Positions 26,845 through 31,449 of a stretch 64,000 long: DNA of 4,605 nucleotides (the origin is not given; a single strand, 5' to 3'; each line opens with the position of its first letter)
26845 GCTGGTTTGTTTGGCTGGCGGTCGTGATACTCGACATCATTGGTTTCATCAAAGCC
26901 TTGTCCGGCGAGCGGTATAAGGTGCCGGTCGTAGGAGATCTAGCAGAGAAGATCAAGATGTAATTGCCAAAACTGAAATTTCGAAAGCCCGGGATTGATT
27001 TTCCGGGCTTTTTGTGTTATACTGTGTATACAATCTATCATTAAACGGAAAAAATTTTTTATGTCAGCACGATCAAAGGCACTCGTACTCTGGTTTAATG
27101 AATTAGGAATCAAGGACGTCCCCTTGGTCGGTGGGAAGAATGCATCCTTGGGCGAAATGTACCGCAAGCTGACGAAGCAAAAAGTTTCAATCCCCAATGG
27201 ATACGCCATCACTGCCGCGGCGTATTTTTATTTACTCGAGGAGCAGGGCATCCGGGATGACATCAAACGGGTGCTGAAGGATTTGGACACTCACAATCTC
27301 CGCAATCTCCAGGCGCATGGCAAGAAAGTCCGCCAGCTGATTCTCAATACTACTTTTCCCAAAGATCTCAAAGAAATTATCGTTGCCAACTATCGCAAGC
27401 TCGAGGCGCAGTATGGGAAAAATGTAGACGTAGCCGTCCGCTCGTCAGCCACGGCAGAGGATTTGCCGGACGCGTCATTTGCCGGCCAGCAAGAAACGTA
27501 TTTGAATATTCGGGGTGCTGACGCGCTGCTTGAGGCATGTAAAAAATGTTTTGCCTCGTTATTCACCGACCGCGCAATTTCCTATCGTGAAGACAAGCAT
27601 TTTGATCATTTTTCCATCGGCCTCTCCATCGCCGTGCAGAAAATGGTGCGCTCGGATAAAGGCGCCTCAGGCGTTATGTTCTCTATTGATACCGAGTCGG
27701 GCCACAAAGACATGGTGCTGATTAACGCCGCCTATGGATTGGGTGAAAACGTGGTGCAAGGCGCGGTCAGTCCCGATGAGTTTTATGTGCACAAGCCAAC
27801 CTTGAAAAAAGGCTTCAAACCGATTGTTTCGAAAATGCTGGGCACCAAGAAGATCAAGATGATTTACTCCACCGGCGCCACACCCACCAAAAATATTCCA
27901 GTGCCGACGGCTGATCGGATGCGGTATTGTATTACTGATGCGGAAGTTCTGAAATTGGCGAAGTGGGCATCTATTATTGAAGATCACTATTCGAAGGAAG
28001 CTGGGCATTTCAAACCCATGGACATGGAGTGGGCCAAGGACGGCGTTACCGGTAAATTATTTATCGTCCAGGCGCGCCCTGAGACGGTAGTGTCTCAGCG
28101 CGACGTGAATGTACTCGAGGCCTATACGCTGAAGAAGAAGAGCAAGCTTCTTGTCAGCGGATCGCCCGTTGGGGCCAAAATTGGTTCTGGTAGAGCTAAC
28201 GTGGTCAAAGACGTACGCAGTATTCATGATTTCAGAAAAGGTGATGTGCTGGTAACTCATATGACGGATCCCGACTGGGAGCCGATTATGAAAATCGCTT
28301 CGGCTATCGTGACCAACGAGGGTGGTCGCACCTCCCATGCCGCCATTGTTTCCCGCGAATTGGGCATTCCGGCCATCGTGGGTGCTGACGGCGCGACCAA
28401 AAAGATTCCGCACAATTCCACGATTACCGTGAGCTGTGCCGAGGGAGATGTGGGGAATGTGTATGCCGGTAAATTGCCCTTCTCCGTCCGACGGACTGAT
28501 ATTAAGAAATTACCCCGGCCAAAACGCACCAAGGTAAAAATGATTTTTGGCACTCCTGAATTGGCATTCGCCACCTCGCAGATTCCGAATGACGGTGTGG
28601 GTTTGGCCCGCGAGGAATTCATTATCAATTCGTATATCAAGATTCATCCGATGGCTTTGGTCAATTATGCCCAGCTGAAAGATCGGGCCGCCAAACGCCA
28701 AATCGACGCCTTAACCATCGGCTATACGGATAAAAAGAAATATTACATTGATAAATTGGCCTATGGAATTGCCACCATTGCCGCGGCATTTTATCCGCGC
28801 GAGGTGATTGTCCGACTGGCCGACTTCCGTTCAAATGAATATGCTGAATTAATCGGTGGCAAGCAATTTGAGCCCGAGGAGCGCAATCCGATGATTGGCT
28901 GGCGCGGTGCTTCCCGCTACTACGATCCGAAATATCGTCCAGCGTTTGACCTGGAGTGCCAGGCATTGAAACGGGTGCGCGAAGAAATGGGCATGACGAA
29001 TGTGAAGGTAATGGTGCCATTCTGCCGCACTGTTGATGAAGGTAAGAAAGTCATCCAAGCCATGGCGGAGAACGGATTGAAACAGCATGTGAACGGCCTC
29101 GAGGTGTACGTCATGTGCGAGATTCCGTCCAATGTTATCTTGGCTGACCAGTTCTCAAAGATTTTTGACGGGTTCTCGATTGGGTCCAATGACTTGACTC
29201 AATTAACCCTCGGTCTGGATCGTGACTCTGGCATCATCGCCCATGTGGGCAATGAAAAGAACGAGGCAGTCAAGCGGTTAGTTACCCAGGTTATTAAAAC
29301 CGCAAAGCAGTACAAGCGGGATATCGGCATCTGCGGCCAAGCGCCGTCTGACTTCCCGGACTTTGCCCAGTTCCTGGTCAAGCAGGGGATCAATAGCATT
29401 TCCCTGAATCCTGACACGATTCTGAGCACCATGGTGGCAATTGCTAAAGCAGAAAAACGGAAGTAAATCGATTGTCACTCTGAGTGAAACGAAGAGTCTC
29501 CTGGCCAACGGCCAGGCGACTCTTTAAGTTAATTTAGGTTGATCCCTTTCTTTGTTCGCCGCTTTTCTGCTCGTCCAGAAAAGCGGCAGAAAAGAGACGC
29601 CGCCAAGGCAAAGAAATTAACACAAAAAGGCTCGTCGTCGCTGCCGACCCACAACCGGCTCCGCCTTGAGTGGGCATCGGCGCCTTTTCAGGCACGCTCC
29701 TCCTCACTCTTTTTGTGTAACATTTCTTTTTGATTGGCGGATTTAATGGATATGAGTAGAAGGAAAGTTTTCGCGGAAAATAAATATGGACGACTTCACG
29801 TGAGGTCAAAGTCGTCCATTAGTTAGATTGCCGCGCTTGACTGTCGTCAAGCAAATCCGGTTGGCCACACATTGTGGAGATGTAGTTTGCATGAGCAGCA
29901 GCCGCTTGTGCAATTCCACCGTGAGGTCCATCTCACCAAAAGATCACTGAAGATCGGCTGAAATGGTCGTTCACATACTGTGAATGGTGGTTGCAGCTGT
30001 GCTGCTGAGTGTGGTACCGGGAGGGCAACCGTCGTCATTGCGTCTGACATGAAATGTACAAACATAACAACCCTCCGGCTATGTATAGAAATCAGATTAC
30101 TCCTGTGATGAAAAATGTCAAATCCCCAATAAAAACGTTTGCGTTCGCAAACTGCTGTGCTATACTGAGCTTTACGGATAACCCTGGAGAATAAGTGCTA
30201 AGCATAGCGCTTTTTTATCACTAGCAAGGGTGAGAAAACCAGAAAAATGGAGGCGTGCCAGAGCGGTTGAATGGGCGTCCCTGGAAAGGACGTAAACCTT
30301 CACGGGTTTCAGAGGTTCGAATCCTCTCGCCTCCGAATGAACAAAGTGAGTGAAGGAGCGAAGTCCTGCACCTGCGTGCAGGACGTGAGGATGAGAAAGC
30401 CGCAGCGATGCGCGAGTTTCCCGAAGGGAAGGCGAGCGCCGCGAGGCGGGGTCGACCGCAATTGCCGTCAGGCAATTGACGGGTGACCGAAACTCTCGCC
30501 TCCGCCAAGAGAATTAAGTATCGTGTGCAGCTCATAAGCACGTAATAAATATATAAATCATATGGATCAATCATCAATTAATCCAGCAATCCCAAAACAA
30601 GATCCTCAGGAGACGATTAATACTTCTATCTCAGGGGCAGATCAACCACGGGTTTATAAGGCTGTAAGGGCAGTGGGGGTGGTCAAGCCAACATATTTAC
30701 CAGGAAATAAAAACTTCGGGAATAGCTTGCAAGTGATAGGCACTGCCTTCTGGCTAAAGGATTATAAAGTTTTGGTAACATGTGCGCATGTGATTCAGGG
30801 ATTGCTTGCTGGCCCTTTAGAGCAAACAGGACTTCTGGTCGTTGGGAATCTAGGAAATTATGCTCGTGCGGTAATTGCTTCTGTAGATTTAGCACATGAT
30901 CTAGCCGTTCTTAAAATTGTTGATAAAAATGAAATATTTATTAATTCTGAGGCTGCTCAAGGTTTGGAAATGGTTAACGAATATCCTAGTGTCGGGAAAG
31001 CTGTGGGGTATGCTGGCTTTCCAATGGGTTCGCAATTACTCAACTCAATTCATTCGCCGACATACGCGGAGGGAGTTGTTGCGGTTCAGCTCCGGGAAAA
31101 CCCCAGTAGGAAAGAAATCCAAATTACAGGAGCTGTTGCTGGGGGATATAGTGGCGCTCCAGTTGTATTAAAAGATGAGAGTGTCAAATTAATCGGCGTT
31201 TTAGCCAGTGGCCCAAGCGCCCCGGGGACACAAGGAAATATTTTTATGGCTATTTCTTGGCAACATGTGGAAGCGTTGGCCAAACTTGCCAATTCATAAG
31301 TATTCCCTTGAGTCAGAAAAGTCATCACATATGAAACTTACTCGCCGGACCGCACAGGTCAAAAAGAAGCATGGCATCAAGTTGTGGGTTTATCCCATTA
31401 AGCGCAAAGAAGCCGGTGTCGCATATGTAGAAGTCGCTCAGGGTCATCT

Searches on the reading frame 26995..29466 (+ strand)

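Call 77: search_protein_families(library=pfam, proteins=[window:26995-29466:+], max_evalue=0.00001)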
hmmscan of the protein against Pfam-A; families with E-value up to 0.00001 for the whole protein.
window:26995-29466:+ (823 aa): 3 families
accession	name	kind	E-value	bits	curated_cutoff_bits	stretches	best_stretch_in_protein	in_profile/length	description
PF01326.24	PPDK_N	-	2.3e-123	412.1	27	1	43-371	2-317/328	Pyruvate phosphate dikinase, AMP/ATP-binding domain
PF02896.24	PEP-utilizers_C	-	7.3e-58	196.5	22.8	1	510-819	18-291/293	PEP-utilising enzyme, PEP-binding domain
PF00391.29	PEP-utilizers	-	1.6e-26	92.2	23.1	1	413-484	1-72/72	PEP-utilising enzyme, mobile domain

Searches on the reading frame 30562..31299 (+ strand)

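Call 77: search_protein_families(library=pfam, proteins=[window:30562-31299:+], max_evalue=0.00001)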
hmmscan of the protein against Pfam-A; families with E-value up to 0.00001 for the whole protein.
window:30562-31299:+ (245 aa): 1 family
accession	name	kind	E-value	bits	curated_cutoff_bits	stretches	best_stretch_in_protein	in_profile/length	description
PF13365.12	Trypsin_2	-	5.6e-13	50.3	27.6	1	60-213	1-144/144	Trypsin-like peptidase domain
